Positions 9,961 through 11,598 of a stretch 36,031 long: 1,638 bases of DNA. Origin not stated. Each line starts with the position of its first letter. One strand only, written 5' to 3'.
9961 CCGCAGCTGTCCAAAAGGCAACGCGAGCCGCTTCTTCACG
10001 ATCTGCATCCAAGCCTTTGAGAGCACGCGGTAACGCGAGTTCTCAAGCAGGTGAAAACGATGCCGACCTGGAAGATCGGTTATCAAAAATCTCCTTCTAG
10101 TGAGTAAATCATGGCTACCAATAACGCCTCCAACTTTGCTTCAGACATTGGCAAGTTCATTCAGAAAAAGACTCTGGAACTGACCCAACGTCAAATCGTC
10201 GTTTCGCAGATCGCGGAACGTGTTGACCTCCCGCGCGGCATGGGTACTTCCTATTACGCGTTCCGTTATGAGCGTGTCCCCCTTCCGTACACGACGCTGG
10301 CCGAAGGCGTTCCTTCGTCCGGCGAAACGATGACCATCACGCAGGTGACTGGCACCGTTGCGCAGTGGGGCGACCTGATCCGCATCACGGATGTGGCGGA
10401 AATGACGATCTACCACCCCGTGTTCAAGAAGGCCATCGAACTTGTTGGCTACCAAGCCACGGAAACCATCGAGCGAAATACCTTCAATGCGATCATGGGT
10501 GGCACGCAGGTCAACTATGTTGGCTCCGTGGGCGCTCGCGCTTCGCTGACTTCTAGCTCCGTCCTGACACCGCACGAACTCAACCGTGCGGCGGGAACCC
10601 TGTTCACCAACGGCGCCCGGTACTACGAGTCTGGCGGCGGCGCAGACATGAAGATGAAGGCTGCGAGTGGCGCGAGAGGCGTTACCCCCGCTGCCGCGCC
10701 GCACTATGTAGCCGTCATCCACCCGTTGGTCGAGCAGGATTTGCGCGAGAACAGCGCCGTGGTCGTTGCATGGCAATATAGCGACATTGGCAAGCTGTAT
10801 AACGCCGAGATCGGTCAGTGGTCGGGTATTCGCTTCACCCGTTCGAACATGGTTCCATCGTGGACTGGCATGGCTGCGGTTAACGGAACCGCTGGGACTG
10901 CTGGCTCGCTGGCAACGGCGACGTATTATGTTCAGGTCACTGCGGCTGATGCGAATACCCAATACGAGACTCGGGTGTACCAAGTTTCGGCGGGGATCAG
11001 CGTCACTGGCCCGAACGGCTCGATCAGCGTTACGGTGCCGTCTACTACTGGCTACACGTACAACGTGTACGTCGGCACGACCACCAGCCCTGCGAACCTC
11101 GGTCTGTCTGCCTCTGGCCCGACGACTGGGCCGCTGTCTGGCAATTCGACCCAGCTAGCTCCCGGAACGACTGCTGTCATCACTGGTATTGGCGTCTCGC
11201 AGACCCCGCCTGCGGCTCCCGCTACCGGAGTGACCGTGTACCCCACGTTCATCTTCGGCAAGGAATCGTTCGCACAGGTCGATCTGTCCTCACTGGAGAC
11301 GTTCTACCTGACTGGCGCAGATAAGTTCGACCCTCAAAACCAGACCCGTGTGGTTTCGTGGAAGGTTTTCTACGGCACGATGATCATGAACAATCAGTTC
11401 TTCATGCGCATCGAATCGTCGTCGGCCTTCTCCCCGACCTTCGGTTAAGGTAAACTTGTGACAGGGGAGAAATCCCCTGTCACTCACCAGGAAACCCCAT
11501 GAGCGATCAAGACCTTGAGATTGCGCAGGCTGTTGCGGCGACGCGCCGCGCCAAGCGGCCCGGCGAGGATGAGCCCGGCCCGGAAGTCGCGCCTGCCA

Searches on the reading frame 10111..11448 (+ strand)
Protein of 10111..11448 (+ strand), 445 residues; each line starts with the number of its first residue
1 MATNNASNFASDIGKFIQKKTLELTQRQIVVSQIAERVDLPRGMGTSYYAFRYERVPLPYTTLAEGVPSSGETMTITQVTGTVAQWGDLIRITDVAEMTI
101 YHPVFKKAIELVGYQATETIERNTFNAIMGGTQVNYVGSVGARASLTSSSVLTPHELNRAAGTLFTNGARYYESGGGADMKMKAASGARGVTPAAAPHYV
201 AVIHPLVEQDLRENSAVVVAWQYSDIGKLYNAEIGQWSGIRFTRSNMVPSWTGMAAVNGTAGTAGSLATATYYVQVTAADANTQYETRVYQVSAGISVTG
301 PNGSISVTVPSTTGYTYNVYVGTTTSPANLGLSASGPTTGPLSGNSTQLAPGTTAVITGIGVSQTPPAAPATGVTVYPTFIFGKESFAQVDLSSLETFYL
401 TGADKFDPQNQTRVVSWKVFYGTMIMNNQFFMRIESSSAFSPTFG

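Call 18: search_protein_families(library=phrogs, proteins=[window:10111-11448:+], max_evalue=0.00001)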
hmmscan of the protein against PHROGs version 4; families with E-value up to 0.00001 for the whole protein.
window:10111-11448:+ (445 aa): 1 family
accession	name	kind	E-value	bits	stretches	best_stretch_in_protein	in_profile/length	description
phrog_1357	-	head and packaging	4e-40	138.9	1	4-440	24-348/356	major head protein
